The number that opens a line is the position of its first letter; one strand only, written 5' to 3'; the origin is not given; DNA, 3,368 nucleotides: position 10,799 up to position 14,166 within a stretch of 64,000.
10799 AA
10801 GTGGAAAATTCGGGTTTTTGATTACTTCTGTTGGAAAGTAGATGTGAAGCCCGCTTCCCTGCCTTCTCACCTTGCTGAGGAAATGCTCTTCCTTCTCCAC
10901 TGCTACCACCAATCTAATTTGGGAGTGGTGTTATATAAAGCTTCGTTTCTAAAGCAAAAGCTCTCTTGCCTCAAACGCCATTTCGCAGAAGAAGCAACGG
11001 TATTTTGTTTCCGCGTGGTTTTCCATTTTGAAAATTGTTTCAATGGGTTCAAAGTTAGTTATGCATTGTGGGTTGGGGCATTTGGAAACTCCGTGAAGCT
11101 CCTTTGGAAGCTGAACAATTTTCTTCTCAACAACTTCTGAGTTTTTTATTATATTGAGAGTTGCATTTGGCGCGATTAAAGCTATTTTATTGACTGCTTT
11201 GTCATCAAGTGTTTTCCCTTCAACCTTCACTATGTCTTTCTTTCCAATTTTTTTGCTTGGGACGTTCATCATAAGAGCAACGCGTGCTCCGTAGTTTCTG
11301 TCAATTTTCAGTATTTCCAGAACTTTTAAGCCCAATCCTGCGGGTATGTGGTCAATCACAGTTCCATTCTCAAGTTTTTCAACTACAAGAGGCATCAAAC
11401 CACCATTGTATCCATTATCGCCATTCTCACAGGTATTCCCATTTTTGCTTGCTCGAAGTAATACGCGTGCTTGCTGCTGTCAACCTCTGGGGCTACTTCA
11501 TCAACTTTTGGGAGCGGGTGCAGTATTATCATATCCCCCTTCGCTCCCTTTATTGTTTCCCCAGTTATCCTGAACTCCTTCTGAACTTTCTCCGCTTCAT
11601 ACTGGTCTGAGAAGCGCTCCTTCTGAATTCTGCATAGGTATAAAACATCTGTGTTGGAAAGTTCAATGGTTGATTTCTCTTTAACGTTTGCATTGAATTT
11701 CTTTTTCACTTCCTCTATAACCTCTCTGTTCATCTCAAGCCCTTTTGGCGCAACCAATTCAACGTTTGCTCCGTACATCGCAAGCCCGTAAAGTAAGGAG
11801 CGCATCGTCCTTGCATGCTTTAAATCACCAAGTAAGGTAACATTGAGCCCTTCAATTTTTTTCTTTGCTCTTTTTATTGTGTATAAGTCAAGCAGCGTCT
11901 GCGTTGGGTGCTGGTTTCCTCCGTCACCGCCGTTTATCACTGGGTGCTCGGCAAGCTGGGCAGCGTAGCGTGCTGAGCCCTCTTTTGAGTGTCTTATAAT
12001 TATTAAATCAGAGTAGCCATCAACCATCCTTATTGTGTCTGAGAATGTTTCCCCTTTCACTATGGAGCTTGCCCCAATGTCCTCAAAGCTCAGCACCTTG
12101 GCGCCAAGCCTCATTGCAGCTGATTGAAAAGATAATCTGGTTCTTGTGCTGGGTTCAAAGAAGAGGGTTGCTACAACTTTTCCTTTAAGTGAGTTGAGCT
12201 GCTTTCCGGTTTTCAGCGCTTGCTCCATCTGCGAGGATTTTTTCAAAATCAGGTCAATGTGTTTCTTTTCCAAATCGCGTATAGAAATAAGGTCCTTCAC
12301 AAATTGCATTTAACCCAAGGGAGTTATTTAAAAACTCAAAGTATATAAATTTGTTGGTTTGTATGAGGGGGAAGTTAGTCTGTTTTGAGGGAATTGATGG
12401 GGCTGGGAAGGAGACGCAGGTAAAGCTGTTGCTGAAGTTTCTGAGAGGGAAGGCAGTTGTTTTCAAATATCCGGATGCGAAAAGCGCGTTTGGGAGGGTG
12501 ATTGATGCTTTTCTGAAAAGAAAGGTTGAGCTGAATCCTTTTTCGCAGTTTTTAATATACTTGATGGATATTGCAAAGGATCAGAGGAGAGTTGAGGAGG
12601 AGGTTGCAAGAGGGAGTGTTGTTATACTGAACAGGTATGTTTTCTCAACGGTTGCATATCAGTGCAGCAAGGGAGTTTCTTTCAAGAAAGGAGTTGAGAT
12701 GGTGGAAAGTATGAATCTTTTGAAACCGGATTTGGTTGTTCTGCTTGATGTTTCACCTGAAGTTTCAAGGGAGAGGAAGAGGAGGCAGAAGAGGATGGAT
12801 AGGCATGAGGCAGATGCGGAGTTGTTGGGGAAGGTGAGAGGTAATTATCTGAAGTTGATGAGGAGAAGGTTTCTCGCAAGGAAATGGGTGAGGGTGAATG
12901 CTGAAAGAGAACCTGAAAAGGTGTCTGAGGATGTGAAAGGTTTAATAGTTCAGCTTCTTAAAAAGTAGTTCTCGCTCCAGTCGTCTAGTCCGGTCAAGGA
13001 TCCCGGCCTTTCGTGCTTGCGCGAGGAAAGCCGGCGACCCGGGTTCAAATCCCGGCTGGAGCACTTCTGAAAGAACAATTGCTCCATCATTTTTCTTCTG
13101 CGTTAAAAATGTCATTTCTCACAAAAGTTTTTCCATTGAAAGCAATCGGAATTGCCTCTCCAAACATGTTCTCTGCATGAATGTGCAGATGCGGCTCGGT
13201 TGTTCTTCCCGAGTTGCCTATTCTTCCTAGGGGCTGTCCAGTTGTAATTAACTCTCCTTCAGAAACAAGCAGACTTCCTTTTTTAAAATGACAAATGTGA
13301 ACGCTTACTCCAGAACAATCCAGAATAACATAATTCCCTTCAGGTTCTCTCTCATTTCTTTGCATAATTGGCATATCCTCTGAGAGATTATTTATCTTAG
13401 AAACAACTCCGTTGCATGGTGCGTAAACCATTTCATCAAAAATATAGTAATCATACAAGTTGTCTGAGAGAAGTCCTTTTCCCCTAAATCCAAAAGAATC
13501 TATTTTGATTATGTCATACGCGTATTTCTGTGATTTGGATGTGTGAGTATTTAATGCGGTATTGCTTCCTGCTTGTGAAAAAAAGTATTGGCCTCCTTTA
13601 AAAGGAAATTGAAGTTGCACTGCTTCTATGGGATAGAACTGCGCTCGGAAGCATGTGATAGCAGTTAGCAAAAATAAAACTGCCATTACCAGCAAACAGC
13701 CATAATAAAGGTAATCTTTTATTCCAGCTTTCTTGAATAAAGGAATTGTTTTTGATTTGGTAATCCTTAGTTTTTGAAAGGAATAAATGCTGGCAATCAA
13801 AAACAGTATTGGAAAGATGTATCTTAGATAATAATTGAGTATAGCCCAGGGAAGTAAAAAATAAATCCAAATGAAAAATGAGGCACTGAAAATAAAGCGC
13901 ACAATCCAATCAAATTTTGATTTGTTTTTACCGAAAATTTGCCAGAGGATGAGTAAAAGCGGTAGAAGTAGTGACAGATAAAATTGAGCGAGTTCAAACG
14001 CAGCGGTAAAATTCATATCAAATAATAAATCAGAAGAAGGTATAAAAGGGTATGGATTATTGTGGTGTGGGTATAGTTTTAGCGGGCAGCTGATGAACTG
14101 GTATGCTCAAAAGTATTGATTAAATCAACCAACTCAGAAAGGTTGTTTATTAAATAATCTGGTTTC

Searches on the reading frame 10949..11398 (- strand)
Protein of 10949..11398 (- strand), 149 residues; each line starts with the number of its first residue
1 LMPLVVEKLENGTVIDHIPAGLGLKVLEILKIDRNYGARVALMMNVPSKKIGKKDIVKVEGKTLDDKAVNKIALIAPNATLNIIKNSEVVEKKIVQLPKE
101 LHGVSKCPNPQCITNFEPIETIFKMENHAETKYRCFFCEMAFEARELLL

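Call 41: search_protein_families(library=pfam, proteins=[window:10949-11398:-], max_evalue=0.00001)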
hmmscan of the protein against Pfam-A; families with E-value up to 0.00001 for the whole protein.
window:10949-11398:- (149 aa): 2 families
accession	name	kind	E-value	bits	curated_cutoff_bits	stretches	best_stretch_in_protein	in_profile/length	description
PF01948.23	PyrI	-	8.3e-34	116.1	25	1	5-95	2-92/93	Aspartate carbamoyltransferase regulatory chain, allosteric domain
PF02748.20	PyrI_C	-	1.6e-14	53.9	23.4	1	101-146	2-47/48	Aspartate carbamoyltransferase regulatory chain, metal binding domain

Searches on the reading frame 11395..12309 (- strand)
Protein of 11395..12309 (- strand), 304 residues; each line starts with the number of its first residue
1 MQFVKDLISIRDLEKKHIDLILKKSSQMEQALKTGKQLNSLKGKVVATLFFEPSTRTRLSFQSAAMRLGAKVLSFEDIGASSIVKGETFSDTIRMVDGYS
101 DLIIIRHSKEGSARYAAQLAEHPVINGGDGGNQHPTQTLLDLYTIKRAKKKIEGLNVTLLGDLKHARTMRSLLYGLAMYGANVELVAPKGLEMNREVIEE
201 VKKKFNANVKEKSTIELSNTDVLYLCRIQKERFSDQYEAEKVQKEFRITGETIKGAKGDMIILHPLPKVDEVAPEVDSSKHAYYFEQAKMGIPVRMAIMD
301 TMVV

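Call 41: search_protein_families(library=pfam, proteins=[window:11395-12309:-], max_evalue=0.00001)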
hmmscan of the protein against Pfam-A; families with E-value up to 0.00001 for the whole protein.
window:11395-12309:- (304 aa): 2 families
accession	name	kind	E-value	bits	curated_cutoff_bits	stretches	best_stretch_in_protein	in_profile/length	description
PF02729.26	OTCace_N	-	1.9e-47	161.5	29.9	1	5-146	1-147/148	Aspartate/ornithine carbamoyltransferase, carbamoyl-P binding domain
PF00185.30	OTCace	-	1.5e-30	106.8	29.4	1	153-301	1-156/157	Aspartate/ornithine carbamoyltransferase, Asp/Orn binding domain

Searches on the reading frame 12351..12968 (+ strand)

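Call 41: search_protein_families(library=pfam, proteins=[window:12351-12968:+], max_evalue=0.00001)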
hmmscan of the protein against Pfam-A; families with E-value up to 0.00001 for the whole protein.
window:12351-12968:+ (205 aa): 1 family
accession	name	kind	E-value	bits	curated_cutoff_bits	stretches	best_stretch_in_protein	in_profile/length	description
PF02223.23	Thymidylate_kin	-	1.3e-34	120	27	1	12-194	1-184/185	Thymidylate kinase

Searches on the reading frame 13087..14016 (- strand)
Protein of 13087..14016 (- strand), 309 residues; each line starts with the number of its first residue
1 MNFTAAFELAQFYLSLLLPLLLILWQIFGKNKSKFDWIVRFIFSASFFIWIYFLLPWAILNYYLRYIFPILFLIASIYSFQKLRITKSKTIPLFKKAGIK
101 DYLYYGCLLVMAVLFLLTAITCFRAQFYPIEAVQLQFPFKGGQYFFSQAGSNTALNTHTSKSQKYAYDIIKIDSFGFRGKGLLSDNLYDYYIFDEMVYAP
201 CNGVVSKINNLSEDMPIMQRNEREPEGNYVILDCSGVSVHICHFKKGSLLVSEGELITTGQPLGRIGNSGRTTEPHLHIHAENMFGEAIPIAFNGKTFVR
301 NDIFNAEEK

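Call 41: search_protein_families(library=pfam, proteins=[window:13087-14016:-], max_evalue=0.00001)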
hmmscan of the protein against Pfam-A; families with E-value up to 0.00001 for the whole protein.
window:13087-14016:- (309 aa): 1 family
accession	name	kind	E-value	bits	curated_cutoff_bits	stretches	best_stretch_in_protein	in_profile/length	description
PF01551.29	Peptidase_M23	-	5.4e-11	43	28.7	1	196-281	15-87/96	Peptidase family M23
